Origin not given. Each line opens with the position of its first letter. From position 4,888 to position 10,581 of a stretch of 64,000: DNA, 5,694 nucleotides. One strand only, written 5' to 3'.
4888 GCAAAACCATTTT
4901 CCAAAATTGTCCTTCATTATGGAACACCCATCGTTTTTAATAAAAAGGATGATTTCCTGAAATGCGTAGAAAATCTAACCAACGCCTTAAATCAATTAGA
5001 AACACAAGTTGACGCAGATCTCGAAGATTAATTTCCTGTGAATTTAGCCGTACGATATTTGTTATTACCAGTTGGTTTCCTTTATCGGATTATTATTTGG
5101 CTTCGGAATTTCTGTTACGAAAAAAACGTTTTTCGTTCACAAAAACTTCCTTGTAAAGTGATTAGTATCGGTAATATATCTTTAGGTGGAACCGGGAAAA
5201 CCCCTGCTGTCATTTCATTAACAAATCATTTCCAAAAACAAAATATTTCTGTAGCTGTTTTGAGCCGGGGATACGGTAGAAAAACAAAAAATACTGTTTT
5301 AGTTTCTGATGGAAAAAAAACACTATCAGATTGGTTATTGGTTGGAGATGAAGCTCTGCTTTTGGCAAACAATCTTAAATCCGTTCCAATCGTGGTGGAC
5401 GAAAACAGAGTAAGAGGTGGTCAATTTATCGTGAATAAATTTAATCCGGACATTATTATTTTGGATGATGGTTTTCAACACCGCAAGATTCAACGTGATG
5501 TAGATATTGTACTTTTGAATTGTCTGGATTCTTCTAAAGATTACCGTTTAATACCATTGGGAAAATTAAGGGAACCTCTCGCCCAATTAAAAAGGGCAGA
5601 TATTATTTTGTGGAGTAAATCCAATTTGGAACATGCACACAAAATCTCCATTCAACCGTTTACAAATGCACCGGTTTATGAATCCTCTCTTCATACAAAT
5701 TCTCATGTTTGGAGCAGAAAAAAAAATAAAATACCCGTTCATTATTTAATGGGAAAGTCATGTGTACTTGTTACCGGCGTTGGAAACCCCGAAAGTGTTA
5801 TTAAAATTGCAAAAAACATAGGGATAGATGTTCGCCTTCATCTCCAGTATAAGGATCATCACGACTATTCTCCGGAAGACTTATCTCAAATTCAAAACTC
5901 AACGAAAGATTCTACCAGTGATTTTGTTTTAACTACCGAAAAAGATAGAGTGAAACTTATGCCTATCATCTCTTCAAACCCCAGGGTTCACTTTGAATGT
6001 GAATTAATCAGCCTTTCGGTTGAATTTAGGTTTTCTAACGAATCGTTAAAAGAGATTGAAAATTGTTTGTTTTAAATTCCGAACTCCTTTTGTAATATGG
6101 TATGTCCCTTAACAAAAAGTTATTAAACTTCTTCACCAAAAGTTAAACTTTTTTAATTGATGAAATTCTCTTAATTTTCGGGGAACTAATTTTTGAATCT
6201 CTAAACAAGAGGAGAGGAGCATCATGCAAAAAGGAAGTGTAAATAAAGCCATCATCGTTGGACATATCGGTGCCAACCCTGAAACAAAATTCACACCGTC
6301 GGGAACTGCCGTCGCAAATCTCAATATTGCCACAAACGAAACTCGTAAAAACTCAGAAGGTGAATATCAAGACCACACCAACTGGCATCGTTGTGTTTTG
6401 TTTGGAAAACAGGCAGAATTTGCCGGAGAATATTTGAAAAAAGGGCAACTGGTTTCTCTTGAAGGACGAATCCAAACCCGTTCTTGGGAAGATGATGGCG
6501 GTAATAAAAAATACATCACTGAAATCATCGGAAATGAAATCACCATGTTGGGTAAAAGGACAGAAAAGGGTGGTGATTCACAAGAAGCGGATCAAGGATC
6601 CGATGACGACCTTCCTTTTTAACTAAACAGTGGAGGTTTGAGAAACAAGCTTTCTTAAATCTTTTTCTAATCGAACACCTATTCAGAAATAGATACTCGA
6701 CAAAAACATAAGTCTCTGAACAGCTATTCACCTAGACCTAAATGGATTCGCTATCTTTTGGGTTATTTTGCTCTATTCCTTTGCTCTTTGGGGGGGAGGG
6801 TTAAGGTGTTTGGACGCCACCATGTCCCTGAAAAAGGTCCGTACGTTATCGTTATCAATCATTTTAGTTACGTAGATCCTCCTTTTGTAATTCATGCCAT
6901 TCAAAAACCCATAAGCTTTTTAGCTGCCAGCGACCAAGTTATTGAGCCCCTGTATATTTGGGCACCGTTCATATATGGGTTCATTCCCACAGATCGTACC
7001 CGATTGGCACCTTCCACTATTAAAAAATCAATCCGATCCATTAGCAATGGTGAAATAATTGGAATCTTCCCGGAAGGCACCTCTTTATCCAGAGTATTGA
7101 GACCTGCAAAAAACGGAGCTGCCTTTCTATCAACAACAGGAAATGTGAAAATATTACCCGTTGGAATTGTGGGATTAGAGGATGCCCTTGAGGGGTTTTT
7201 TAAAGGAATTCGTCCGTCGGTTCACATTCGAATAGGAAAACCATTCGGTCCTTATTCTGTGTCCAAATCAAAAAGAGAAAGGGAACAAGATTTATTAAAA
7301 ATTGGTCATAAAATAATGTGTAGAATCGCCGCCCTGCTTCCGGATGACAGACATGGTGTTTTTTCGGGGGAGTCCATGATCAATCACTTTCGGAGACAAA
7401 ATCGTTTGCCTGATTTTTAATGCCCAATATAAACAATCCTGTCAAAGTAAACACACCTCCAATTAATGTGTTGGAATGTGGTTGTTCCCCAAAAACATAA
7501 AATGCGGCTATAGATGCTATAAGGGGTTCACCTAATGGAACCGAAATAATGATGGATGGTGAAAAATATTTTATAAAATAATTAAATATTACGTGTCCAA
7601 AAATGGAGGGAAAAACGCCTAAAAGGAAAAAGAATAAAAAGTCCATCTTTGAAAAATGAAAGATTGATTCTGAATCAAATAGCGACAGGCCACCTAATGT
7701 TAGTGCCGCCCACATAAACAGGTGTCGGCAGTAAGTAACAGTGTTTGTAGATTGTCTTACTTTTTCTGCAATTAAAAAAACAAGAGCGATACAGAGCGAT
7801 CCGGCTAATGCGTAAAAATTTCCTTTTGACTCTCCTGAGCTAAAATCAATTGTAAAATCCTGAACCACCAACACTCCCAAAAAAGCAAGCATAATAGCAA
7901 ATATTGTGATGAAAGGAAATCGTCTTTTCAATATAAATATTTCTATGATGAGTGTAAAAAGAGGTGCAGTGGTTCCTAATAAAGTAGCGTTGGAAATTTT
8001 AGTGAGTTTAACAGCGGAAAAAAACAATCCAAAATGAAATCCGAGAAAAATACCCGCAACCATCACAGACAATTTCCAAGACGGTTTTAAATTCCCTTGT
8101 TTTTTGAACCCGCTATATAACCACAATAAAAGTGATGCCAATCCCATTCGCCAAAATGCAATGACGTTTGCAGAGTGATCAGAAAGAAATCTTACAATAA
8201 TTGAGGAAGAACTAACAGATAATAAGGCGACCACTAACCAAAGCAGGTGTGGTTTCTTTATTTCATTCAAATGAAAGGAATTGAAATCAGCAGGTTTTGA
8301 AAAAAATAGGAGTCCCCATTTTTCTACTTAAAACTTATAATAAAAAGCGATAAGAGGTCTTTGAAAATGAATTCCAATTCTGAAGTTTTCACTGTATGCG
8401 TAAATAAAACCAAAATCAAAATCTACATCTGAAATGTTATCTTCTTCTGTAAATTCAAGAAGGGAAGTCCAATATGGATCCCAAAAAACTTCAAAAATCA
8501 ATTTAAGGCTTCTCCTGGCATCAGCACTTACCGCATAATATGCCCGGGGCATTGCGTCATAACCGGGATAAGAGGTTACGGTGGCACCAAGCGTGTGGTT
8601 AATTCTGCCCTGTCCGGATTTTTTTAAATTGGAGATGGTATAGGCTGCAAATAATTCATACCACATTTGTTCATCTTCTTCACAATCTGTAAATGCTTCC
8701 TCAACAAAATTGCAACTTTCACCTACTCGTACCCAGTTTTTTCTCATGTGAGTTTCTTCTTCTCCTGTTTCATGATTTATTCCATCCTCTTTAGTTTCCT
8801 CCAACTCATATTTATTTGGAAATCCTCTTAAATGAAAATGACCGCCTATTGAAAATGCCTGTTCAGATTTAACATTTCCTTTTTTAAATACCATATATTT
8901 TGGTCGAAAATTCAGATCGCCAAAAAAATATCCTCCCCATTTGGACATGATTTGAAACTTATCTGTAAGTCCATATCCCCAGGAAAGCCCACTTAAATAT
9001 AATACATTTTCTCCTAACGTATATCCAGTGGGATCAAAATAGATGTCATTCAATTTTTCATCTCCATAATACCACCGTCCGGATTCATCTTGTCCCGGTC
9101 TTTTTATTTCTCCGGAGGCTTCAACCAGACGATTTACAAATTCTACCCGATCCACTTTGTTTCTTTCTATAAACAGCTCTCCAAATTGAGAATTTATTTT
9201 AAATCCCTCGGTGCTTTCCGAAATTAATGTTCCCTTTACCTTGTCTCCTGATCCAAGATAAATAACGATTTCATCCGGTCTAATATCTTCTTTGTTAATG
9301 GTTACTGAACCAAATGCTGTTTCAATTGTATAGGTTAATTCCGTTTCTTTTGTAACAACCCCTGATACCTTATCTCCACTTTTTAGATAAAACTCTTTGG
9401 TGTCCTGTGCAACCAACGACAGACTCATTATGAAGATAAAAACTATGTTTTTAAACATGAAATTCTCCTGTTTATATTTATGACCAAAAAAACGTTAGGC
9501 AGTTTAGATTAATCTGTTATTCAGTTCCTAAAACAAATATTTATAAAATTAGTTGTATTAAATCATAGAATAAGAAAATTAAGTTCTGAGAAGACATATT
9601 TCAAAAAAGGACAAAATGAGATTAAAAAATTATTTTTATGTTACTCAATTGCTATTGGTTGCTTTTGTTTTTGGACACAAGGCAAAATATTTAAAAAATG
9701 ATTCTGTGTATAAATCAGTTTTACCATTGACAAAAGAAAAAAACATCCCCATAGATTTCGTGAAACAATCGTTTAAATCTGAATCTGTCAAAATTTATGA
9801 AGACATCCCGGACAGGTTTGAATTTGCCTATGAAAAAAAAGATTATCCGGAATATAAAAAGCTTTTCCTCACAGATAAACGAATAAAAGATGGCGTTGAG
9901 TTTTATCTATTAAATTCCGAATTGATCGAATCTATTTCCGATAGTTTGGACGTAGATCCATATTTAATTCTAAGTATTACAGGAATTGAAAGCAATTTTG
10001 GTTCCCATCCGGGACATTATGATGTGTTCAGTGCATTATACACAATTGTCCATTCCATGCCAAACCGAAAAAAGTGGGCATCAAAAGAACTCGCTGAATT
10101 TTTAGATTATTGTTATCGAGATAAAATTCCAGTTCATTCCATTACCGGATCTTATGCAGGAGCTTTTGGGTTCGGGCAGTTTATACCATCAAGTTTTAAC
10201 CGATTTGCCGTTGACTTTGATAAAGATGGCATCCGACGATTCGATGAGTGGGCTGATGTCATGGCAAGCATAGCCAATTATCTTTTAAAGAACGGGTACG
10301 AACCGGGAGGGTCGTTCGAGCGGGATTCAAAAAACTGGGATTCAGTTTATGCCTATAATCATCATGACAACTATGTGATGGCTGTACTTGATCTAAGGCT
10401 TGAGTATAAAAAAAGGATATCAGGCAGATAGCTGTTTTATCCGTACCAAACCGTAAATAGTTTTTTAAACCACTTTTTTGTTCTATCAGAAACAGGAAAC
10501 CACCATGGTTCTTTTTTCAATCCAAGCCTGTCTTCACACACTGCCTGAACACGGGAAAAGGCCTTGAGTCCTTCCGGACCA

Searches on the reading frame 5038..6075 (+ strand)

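Call 11: search_protein_families(library=pfam, proteins=[window:5038-6075:+], max_evalue=0.00001)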
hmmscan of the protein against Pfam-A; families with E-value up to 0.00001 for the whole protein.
window:5038-6075:+ (345 aa): 1 family
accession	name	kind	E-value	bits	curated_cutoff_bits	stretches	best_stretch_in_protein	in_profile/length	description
PF02606.20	LpxK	-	3.1e-87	293.2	27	1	6-339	2-321/328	Tetraacyldisaccharide-1-P 4'-kinase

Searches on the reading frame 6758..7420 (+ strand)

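Call 11: search_protein_families(library=pfam, proteins=[window:6758-7420:+], max_evalue=0.00001)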
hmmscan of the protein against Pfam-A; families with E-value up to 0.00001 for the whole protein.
window:6758-7420:+ (220 aa): 1 family
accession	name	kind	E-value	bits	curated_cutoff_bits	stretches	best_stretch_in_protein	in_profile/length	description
PF01553.26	Acyltransferase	-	6.5e-20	71.7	23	1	14-137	1-131/132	Acyltransferase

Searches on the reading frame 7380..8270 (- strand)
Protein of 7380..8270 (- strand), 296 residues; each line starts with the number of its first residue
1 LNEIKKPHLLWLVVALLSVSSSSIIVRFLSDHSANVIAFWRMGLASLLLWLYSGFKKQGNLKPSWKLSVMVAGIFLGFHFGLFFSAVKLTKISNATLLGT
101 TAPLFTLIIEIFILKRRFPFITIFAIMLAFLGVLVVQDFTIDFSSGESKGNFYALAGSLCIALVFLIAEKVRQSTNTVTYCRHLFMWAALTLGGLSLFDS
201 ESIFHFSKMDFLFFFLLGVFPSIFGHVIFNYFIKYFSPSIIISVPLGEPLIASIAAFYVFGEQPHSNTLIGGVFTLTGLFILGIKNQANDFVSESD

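Call 11: search_protein_families(library=pfam, proteins=[window:7380-8270:-], max_evalue=0.00001)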
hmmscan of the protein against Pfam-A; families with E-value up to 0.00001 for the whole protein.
window:7380-8270:- (296 aa): 1 family
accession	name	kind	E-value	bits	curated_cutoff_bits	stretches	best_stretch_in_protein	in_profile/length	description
PF00892.27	EamA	-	2.3e-34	119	28.2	2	9-136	4-133/135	EamA-like transporter family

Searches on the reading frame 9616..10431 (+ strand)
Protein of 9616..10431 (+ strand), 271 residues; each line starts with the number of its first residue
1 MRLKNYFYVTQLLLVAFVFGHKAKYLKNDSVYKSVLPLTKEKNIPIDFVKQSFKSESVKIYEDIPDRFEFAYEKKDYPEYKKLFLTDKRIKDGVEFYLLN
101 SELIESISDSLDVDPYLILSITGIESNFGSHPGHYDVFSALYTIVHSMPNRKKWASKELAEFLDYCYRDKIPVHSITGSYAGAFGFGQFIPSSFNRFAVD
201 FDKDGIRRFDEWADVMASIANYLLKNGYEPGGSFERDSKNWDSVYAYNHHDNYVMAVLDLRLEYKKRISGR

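Call 11: search_protein_families(library=pfam, proteins=[window:9616-10431:+], max_evalue=0.00001)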
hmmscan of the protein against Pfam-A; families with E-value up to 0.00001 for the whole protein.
window:9616-10431:+ (271 aa): 1 family
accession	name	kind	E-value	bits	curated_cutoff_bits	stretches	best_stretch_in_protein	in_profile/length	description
PF13406.11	SLT_2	-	4e-50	171.1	24.3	1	47-234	21-207/292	Transglycosylase SLT domain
